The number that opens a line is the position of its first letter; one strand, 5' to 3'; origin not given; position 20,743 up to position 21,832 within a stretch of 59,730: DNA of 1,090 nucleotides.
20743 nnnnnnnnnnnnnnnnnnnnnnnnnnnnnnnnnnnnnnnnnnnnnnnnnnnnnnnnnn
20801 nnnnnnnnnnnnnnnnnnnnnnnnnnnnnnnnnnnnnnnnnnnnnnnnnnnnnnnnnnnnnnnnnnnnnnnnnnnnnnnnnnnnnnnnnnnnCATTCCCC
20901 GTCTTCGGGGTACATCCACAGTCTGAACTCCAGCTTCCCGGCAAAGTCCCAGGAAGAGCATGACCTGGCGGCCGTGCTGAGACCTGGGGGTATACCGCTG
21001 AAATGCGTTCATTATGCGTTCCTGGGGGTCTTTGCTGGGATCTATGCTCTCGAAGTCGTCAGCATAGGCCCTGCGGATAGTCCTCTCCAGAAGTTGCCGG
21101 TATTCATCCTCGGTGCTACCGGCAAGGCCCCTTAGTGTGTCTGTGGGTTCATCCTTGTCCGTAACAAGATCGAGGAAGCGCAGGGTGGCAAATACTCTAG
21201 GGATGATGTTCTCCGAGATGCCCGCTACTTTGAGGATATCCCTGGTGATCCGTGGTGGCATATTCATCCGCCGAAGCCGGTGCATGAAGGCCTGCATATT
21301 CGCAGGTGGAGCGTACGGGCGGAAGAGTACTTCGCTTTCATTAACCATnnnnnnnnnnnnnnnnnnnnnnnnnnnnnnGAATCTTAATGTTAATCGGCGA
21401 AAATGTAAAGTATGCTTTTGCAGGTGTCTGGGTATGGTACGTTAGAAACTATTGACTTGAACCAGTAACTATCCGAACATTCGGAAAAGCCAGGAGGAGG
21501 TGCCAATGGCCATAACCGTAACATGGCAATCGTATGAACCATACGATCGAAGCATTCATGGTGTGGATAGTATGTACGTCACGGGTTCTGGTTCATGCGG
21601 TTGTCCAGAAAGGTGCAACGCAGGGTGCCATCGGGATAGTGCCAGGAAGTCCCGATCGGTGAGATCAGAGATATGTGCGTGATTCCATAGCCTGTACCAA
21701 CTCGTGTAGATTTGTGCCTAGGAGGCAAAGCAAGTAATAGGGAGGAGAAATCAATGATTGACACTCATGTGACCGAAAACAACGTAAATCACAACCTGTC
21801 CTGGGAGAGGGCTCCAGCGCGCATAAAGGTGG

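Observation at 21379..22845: Second FtsZ paralogue without the C-terminal tail, preceded by a Cys-rich mini-ORF, inside an IS-scarred island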

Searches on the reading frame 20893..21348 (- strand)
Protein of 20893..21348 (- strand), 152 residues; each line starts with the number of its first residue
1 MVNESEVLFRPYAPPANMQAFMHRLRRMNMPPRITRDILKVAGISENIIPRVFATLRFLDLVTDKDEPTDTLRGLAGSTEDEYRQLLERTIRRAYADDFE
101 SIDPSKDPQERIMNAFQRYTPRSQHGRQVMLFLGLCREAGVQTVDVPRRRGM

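Call 92: predict_structure(alignment_id=A5)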
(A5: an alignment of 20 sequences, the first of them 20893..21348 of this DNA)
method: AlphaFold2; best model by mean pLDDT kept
length: 152 residues; sequences in the alignment: 20
mean_pLDDT: 91.0   pTM: 0.85
mean pLDDT of the five models: 91.0, 90.6, 89.8, 89.6, 89.0
residues with pLDDT >= 90: 133; 70-90: 5; 50-70: 7; < 50: 7
segments of 3 or more residues with pLDDT < 50: 148-152
pLDDT, mean of each block of 10 residues (from residue 1): 68 97 94 96 95 97 97 96 97 96 92 94 94 96 66 38
secondary structure, 60 per line:
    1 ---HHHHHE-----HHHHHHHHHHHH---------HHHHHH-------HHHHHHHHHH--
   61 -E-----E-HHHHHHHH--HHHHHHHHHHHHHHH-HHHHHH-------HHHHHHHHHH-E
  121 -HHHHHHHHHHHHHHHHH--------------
elements in order: H4-8 H15-26 H36-41 H49-58 H70-77 H80-94 H96-101 H109-118 H122-138

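Call 94: fold_search(model_id=the predicted structure, library=pdb)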
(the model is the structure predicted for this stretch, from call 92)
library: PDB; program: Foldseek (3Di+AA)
matches with E <= 10: 240; with E <= 0.001: 0
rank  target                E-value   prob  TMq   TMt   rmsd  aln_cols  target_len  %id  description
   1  5d0u                  1.8e-01  0.38  0.30  0.09  13.9       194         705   11  Crystal structure of the RNA-helicase Prp43 from Chaetomium thermophilum bound to ADP (released 2016-02-10)
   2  5ylz_W                3.4e-01  0.23  0.25  0.07  13.8       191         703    9  Cryo-EM Structure of the Post-catalytic Spliceosome from Saccharomyces cerevisiae at 3.6 angstrom (released 2018-07-18)
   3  7dvq_x                3.6e-01  0.30  0.24  0.08  12.3       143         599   14  Cryo-EM Structure of the Activated Human Minor Spliceosome (minor Bact Complex) (released 2021-03-31)
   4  5z58_x                4.0e-01  0.28  0.25  0.08  12.2       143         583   14  Cryo-EM structure of a human activated spliceosome (early Bact) at 4.9 angstrom. (released 2018-09-19)
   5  5z57_x                4.4e-01  0.28  0.25  0.08  12.2       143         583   14  Cryo-EM structure of the human activated spliceosome (late Bact) at 6.5 angstrom (released 2018-09-19)
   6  5z56_x                4.9e-01  0.25  0.25  0.08  12.2       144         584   14  cryo-EM structure of a human activated spliceosome (mature Bact) at 5.1 angstrom. (released 2018-09-19)
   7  6i3o_A                4.9e-01  0.18  0.25  0.08  15.0       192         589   11  Crystal structure of DEAH-box ATPase Prp22 (released 2019-03-06)
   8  5y88_W                5.2e-01  0.20  0.23  0.06  13.5       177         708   12  Cryo-EM structure of the intron-lariat spliceosome ready for disassembly from S.cerevisiae at 3.5 angstrom (released 2018-08-01)
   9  8ejm_A                5.4e-01  0.21  0.29  0.09  14.7       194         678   11  Crystal structure of human DEAH-box helicase DHX15 in complex with SUGP1 G-patch (released 2022-12-14)
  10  6ff7_q                6.0e-01  0.18  0.23  0.07  14.1       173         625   12  human Bact spliceosome core structure (released 2019-03-13)
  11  9l5r_Cc               6.3e-01  0.21  0.30  0.08  14.0       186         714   10  Cryo-EM structure of the thermophile spliceosome (state ILS) (released 2025-03-12)
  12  6hys_D                6.3e-01  0.16  0.22  0.07  13.8       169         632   11  Crystal structure of DHX8 helicase domain bound to ADP at 2.6 angstrom (released 2019-08-28)
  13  6exn_V                6.3e-01  0.16  0.25  0.08  12.8       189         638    8  Post-catalytic P complex spliceosome with 3' splice site docked (released 2018-01-17)
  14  5i8q_A                6.3e-01  0.10  0.21  0.07  13.4       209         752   12  S. cerevisiae Prp43 in complex with RNA and ADPNP (released 2017-02-01)
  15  6sh6_A                6.7e-01  0.18  0.29  0.09  15.1       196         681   11  Crystal structure of the human DEAH-helicase DHX15 in complex with the NKRF G-patch bound to ADP (released 2020-04-22)
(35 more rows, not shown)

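Call 96: fold_search(model_id=the predicted structure, library=viral)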
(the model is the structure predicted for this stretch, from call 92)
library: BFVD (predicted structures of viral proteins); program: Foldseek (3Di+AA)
matches with E <= 10: 170; with E <= 0.001: 0
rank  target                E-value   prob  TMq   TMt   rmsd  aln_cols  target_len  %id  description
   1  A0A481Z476            2.7e-01  0.41  0.30  0.08  13.8       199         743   12  ATP-dependent helicase [Pithovirus LCPAC101]
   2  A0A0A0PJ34            3.5e-01  0.16  0.21  0.16  14.8       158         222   13  Uncharacterized protein [Bacillus phage Bp8p-T]
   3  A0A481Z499            4.3e-01  0.28  0.24  0.07  18.6       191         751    9  ATP-dependent helicase [Pithovirus LCPAC201]
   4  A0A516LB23            4.8e-01  0.20  0.26  0.18  15.8       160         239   16  (no name in the UniProt tables at hand)
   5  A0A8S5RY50            7.6e-01  0.51  0.33  0.41  13.7       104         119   15  AAA-associated domain protein [Siphoviridae sp. ctEJG5]
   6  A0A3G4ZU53            1.1e+00  0.06  0.18  0.12  13.9       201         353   11  Uncharacterized protein [Edafosvirus sp.]
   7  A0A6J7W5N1            1.1e+00  0.15  0.23  0.21  12.3       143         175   12  Terminase small subunit [uncultured Caudovirales phage]
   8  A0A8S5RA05            1.3e+00  0.16  0.27  0.09  13.5       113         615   18  Catabolite activation-like protein [virus sp. ctuZj11]
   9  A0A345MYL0            1.4e+00  0.23  0.27  0.27   7.5        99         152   19  (no name in the UniProt tables at hand)
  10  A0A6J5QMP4            1.6e+00  0.08  0.21  0.10  12.9       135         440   12  Uncharacterized protein [uncultured Caudovirales phage]
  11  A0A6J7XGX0            1.6e+00  0.12  0.21  0.17  11.1        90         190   18  Uncharacterized protein [uncultured Caudovirales phage]
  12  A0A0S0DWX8            1.6e+00  0.08  0.23  0.21  14.4       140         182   12  BALF1 [macacine gammaherpesvirus 10]
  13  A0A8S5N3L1            1.6e+00  0.07  0.21  0.11  15.1       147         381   10  Uncharacterized protein [Siphoviridae sp. ct5Px37]
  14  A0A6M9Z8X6            1.7e+00  0.11  0.26  0.15  13.8       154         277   15  Uncharacterized protein (Fragment) [Picornavirales sp.]
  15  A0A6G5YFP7            1.7e+00  0.08  0.21  0.19  15.8       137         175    9  (no name in the UniProt tables at hand)
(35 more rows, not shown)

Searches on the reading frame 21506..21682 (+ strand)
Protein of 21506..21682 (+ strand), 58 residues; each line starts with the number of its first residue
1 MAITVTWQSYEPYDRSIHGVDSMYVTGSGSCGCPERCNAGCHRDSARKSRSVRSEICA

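Call 6: search_protein_families(library=pfam, proteins=[window:21506-21682:+], max_evalue=0.01)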
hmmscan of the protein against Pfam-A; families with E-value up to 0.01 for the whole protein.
window:21506-21682:+ (58 aa): 0 families

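Call 8: search_protein_families(library=ncbifam, proteins=[window:21506-21682:+], max_evalue=0.01)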
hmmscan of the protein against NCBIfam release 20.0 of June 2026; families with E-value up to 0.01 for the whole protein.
window:21506-21682:+ (58 aa): 0 families

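Call 27: search_protein_families(library=phrogs, proteins=[window:21506-21682:+], max_evalue=0.01)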
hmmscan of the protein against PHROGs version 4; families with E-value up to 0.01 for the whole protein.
window:21506-21682:+ (58 aa): 0 families

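Call 28: search_protein_families(library=padloc, proteins=[window:21506-21682:+], max_evalue=0.01)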
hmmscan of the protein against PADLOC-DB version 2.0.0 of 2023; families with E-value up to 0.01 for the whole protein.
window:21506-21682:+ (58 aa): 0 families
